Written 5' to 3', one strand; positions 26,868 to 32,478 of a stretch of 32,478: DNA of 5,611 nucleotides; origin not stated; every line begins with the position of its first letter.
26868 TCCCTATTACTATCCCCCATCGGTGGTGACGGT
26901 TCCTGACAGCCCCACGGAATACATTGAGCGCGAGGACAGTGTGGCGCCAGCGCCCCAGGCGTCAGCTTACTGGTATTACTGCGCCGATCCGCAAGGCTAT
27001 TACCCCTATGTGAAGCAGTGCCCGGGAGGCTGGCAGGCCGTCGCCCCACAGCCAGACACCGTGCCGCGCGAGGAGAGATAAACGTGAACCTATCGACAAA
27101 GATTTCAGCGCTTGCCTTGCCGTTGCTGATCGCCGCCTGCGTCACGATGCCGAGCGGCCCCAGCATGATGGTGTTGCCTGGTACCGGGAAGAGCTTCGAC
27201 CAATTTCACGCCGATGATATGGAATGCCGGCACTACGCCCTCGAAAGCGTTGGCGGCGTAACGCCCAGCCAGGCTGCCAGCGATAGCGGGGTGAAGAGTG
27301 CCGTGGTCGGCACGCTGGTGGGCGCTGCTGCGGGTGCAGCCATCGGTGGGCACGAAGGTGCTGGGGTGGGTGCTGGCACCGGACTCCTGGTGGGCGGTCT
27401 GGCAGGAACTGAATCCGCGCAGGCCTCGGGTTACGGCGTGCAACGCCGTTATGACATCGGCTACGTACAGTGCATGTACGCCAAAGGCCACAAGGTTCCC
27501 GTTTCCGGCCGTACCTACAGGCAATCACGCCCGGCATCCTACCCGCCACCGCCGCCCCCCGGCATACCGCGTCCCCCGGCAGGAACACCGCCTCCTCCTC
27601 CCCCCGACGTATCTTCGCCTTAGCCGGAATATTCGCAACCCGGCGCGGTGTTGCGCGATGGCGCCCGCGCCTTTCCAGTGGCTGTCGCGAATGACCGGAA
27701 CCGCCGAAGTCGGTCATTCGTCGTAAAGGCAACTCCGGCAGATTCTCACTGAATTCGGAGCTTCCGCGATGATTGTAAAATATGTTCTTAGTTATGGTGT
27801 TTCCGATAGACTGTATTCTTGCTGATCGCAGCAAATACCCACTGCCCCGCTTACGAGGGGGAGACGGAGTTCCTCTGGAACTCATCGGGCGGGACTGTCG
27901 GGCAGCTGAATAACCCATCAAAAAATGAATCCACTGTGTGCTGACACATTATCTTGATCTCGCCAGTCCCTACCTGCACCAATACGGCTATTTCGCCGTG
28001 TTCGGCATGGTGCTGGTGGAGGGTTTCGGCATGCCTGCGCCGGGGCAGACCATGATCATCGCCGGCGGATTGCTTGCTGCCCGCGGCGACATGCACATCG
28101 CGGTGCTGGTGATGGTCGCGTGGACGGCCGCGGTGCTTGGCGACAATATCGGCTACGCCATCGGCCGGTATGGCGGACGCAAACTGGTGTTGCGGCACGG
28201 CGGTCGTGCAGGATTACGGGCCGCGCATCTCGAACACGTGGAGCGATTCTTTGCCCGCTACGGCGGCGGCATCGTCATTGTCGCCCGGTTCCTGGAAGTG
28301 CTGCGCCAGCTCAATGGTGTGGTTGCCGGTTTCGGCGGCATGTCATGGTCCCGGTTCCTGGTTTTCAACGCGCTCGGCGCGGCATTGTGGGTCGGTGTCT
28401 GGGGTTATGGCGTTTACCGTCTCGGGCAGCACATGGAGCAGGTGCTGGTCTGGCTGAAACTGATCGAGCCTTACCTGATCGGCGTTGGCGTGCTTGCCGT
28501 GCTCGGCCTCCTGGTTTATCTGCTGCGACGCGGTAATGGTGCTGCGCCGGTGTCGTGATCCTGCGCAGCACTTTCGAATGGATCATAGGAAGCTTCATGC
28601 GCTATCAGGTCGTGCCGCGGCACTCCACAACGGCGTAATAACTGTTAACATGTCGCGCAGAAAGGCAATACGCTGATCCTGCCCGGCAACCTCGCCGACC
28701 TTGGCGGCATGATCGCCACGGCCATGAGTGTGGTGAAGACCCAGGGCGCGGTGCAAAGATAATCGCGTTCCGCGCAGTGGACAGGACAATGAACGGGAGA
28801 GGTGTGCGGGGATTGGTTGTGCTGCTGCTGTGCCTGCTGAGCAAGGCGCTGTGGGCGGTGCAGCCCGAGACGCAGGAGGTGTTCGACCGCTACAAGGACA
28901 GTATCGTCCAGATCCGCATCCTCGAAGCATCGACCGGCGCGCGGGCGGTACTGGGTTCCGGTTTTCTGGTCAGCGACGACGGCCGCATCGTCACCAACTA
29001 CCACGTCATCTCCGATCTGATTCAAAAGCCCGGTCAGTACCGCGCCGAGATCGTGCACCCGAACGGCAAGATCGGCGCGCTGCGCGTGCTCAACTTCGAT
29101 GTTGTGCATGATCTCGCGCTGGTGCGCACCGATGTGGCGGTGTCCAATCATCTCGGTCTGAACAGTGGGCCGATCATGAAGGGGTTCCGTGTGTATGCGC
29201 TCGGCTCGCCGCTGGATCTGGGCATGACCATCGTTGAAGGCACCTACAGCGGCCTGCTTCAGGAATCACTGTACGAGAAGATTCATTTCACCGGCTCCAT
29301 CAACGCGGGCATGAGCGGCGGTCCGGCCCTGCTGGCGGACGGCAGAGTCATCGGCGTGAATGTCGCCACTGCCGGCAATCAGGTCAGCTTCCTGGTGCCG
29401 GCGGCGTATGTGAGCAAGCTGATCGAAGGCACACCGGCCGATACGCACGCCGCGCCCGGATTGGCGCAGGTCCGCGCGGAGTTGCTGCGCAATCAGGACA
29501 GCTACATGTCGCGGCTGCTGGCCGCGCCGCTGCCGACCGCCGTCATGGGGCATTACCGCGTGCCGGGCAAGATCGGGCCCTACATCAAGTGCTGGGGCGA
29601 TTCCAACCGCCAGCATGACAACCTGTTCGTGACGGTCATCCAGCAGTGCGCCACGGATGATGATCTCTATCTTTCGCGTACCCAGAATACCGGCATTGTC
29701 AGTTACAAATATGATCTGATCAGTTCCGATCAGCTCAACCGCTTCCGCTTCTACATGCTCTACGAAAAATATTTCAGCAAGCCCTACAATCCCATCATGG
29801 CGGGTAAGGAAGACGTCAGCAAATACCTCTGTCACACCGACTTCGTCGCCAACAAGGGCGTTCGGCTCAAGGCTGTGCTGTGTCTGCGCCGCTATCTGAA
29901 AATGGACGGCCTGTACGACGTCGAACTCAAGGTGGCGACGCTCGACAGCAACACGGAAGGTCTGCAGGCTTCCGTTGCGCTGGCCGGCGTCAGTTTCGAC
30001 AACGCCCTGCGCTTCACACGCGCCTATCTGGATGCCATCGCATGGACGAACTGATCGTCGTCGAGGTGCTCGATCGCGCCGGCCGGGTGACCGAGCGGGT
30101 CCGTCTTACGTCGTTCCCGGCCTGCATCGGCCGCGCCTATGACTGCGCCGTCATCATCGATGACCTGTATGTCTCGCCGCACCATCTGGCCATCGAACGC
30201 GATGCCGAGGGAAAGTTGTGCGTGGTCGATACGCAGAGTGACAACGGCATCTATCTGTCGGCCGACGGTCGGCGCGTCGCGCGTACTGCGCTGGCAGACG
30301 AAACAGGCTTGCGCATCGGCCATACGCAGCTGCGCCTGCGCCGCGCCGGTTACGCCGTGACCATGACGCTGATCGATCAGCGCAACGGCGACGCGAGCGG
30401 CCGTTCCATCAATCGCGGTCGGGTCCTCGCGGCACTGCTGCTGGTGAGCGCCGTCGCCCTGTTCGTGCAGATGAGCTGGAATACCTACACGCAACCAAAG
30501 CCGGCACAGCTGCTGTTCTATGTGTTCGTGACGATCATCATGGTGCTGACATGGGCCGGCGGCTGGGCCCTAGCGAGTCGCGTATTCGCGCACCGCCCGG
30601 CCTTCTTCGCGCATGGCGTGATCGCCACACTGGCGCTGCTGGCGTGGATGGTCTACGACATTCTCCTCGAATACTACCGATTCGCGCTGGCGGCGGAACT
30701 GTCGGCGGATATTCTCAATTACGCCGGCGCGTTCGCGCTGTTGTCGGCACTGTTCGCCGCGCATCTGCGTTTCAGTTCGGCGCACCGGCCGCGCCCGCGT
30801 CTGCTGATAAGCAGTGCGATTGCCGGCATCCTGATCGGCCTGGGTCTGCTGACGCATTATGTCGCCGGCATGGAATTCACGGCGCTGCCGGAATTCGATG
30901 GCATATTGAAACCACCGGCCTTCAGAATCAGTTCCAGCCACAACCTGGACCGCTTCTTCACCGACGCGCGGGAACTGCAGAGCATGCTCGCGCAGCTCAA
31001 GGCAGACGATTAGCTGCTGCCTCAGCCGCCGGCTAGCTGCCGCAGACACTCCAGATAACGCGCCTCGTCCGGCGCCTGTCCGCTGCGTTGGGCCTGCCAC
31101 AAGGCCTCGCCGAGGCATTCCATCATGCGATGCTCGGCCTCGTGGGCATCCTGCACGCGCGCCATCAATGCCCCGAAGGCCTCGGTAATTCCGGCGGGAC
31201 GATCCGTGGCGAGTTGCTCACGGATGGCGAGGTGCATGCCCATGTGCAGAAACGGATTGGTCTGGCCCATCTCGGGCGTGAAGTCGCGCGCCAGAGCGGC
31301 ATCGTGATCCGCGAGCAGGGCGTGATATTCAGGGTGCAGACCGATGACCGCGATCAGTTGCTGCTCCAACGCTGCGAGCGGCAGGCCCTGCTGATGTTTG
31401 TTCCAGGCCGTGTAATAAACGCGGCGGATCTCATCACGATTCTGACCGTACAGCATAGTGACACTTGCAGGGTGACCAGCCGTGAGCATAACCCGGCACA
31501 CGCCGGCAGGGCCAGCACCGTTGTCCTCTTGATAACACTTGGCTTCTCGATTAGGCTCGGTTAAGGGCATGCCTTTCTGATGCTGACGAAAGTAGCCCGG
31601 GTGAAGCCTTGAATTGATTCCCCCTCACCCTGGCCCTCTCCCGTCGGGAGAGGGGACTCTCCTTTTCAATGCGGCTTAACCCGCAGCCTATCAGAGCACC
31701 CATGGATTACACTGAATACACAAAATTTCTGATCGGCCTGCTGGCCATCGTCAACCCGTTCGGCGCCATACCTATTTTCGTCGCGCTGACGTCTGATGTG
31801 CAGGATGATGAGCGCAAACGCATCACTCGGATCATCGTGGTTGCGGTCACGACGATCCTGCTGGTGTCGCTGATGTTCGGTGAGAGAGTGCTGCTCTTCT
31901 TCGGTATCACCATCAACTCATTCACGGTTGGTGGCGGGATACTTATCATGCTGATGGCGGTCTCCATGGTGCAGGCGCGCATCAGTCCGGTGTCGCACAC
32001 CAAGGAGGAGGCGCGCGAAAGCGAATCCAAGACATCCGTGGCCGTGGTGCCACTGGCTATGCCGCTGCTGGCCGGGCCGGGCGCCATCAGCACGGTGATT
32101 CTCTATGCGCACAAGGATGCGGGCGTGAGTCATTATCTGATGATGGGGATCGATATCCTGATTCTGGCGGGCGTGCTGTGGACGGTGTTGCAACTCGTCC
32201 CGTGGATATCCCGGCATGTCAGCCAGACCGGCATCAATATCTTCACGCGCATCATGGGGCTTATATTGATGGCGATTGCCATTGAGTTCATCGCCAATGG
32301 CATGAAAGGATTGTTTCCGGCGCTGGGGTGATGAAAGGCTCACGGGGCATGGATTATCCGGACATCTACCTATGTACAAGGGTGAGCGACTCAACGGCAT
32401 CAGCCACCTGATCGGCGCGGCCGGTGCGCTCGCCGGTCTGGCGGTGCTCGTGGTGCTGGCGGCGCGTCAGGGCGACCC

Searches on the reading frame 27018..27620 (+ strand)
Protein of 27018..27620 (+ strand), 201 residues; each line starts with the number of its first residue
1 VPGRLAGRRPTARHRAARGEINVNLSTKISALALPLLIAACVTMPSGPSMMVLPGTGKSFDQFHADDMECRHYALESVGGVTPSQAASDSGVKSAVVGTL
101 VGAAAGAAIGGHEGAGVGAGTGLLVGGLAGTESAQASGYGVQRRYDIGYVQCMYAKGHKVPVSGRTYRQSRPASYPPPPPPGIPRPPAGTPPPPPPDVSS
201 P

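Call 9: search_protein_families(library=pfam, proteins=[window:27018-27620:+], max_evalue=0.001)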
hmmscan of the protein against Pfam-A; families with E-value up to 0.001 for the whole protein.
window:27018-27620:+ (201 aa): 2 families
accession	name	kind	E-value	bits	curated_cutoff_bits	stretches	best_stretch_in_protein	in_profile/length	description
PF13441.11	Gly-zipper_YMGG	-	1.4e-08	34.7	28.9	1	90-131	2-44/45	YMGG-like Gly-zipper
PF13436.11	Gly-zipper_OmpA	-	1.5e-07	31.6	27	1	92-130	1-44/44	Glycine-zipper domain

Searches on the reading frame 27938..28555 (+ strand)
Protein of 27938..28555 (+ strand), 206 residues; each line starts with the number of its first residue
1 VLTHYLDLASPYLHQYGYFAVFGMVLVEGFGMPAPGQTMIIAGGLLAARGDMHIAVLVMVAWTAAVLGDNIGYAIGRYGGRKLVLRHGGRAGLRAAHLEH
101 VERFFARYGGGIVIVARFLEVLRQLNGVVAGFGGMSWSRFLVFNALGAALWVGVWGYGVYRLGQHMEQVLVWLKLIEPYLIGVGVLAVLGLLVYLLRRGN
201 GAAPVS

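Call 9: search_protein_families(library=pfam, proteins=[window:27938-28555:+], max_evalue=0.001)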
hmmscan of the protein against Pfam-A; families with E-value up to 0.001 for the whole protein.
window:27938-28555:+ (206 aa): 1 family
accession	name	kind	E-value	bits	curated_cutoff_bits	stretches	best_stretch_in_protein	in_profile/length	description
PF09335.16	VTT_dom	-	1.2e-19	71.4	33.9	1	35-160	2-122/123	VTT domain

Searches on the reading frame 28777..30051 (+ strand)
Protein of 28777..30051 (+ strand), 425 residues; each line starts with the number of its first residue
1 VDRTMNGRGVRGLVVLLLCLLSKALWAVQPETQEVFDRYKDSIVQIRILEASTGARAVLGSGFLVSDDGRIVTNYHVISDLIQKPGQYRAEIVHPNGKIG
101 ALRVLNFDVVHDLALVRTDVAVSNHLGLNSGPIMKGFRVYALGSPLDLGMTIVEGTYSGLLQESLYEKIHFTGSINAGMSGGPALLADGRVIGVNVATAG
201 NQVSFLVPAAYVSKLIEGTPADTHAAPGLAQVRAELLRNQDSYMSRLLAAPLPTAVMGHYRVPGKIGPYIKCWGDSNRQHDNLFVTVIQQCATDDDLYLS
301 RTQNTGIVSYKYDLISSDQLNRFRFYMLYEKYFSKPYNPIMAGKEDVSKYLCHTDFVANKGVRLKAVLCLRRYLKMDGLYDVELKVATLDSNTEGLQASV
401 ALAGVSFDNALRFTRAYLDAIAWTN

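Call 9: search_protein_families(library=pfam, proteins=[window:28777-30051:+], max_evalue=0.001)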
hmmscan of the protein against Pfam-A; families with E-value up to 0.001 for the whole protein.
window:28777-30051:+ (425 aa): 2 families
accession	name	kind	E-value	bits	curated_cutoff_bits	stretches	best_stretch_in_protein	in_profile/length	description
PF13365.12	Trypsin_2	-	8.7e-22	78.8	27.6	1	60-194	1-144/144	Trypsin-like peptidase domain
PF00089.32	Trypsin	-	3.5e-05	24.2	20.6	1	57-207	24-211/220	Trypsin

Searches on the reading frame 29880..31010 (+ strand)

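Call 9: search_protein_families(library=pfam, proteins=[window:29880-31010:+], max_evalue=0.001)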
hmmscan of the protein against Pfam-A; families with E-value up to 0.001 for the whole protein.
window:29880-31010:+ (377 aa): 2 families
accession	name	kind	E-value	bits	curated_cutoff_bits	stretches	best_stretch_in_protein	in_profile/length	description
PF00498.31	FHA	-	1.1e-10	42.3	20.7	1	83-147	3-67/67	FHA domain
PF16697.10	Yop-YscD_cpl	-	7.2e-09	36.2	33.2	1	74-156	12-93/94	Inner membrane component of T3SS, cytoplasmic domain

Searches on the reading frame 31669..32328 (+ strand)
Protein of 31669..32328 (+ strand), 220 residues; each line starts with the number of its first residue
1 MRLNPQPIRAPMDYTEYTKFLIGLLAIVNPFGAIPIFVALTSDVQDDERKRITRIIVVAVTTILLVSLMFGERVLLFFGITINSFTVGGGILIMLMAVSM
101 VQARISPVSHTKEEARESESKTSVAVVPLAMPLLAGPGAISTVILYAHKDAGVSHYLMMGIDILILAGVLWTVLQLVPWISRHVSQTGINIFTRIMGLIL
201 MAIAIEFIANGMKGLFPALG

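Call 9: search_protein_families(library=pfam, proteins=[window:31669-32328:+], max_evalue=0.001)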
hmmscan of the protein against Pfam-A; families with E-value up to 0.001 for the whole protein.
window:31669-32328:+ (220 aa): 1 family
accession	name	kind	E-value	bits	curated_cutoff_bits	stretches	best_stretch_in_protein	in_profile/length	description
PF01914.23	MarC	-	1.4e-58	198.1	23.9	1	16-216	3-203/203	MarC family integral membrane protein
